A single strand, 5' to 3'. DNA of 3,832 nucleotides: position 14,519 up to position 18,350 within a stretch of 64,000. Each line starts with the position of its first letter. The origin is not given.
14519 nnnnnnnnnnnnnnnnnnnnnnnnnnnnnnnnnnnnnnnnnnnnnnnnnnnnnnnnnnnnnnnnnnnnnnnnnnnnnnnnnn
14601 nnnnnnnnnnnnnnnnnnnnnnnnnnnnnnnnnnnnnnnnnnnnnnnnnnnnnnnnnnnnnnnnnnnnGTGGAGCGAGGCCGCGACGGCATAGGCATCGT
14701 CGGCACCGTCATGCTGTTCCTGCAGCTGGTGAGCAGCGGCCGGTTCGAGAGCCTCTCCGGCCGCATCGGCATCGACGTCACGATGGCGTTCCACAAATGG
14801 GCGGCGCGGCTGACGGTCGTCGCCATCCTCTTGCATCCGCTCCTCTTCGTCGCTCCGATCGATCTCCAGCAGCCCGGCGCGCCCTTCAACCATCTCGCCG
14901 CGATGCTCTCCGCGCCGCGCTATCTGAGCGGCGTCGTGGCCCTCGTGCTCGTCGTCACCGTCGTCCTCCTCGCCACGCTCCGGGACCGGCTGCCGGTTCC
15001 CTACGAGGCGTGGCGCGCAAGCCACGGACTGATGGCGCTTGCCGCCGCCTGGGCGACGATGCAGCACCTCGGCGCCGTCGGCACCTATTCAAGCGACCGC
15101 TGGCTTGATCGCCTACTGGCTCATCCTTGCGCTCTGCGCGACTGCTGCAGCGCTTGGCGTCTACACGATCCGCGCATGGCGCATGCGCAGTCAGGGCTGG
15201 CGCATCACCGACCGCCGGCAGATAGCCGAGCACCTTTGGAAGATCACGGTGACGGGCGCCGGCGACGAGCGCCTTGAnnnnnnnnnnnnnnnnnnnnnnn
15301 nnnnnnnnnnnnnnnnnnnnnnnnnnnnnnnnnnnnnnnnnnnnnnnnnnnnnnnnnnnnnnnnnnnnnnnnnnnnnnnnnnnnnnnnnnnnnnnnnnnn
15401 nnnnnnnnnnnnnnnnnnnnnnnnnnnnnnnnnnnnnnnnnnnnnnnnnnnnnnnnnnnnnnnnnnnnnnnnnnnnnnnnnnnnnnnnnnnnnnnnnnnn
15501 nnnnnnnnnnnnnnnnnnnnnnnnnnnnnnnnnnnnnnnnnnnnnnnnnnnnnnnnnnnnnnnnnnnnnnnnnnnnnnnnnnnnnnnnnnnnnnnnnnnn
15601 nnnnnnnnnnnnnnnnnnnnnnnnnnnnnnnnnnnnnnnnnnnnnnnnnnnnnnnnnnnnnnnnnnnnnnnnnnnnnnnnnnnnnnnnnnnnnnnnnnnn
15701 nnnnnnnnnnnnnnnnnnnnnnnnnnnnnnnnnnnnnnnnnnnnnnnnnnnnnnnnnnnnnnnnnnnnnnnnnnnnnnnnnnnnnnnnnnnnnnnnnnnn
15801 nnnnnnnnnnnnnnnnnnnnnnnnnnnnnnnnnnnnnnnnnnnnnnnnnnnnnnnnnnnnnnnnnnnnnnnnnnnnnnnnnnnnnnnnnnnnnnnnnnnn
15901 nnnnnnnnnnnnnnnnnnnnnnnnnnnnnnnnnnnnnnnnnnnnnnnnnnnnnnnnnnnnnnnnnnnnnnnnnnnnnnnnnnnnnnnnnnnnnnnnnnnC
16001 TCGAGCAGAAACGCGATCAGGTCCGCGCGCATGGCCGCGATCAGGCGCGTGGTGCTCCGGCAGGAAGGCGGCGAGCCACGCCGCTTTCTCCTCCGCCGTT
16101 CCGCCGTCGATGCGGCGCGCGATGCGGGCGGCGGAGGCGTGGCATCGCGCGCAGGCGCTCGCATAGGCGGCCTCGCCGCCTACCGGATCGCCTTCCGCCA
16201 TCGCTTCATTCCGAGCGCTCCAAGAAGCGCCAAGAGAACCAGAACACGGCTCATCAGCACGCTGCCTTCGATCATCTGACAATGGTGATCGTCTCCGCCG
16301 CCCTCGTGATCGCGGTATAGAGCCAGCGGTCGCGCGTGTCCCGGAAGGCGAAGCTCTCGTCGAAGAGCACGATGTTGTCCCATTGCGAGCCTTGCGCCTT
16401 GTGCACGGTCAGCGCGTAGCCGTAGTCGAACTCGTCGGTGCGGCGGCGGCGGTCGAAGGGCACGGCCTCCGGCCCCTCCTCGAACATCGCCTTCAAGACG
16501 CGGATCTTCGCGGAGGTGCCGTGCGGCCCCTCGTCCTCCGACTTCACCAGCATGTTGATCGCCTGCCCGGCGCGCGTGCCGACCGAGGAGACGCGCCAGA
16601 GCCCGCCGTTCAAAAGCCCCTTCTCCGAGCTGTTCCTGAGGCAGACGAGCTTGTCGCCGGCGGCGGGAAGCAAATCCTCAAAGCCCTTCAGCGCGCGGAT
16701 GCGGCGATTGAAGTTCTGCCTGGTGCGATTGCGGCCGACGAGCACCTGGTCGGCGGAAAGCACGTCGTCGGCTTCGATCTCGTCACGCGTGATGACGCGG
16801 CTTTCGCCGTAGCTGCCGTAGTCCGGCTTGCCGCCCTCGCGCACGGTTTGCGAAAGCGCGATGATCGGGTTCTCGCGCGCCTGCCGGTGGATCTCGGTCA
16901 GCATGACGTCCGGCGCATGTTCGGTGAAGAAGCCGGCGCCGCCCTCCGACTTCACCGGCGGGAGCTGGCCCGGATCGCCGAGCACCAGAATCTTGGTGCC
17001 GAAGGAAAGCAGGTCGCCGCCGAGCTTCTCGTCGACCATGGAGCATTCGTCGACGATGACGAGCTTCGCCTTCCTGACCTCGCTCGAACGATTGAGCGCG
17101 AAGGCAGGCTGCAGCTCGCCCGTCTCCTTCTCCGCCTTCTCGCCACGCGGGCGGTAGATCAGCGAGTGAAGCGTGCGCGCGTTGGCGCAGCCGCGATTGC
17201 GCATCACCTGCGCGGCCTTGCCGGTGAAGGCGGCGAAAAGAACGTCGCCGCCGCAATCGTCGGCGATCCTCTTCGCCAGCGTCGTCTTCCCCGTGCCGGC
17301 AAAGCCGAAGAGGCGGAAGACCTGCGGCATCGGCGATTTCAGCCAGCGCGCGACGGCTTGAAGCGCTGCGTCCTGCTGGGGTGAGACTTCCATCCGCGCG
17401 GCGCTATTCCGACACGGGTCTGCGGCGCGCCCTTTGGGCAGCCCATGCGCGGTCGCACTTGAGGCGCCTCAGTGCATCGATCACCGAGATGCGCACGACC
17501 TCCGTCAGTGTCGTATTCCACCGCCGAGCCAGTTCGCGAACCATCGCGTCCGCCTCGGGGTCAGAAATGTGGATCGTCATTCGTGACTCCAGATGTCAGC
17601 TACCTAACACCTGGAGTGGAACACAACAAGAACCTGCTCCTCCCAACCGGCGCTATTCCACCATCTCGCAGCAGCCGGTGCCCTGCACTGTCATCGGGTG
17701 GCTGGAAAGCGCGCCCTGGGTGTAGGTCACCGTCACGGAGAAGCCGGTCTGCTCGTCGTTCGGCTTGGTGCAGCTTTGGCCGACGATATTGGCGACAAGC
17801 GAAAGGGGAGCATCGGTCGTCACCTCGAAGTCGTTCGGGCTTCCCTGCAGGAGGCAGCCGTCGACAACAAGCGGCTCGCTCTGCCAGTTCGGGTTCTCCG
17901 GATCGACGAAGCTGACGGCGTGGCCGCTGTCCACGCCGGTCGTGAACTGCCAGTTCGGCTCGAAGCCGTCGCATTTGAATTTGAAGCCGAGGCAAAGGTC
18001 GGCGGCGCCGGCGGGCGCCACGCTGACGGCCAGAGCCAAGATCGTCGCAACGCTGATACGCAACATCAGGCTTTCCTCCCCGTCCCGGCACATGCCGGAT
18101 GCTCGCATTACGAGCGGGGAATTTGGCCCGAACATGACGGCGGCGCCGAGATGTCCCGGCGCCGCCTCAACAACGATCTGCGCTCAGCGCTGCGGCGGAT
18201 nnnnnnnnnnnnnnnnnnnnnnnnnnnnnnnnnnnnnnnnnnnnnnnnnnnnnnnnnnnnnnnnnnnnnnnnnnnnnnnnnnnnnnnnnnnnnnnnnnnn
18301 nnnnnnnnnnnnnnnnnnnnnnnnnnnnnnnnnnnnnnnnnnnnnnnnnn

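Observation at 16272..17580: RHH antitoxin-like ORF (PSK/Rv0623-like VapB family) in an operon with a compact 373-aa RecD/Dda-like helicase instead of a PIN toxin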

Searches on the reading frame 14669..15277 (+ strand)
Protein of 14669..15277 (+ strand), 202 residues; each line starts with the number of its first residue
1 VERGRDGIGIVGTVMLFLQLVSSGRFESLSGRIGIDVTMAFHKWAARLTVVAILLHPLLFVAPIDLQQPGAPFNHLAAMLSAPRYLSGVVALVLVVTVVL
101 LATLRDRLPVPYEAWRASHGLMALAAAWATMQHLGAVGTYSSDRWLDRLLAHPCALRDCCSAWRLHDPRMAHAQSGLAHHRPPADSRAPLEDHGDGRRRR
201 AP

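Call 69: search_protein_families(library=pfam, proteins=[window:14669-15277:+], max_evalue=0.001)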
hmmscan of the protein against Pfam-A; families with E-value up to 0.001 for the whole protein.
window:14669-15277:+ (202 aa): 1 family
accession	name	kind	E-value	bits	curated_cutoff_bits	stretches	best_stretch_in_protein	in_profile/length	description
PF01794.25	Ferric_reduct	-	1.3e-16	61.2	28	1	9-129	2-120/121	Ferric reductase like transmembrane component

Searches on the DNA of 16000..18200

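Call 79: search_rna_families(source=window, start=16000, end=18200, threshold=evalue, max_evalue=1)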
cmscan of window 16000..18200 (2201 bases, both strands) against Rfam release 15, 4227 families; matches with E-value up to 1: 1.
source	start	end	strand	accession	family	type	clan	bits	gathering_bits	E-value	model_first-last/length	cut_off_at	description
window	17188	17258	-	RF03139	S4-Bacteroidia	Cis-reg; leader;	CL00119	23.5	34.7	0.046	1-34/34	no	S4-Bacteroidia ribosomal protein leader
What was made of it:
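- Tried and rejected: RNA families: Rfam gave only a sub-threshold S4-leader hit inside the helicase ORF (23.5 bits against 34.7), which I treat as chance (call 79).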
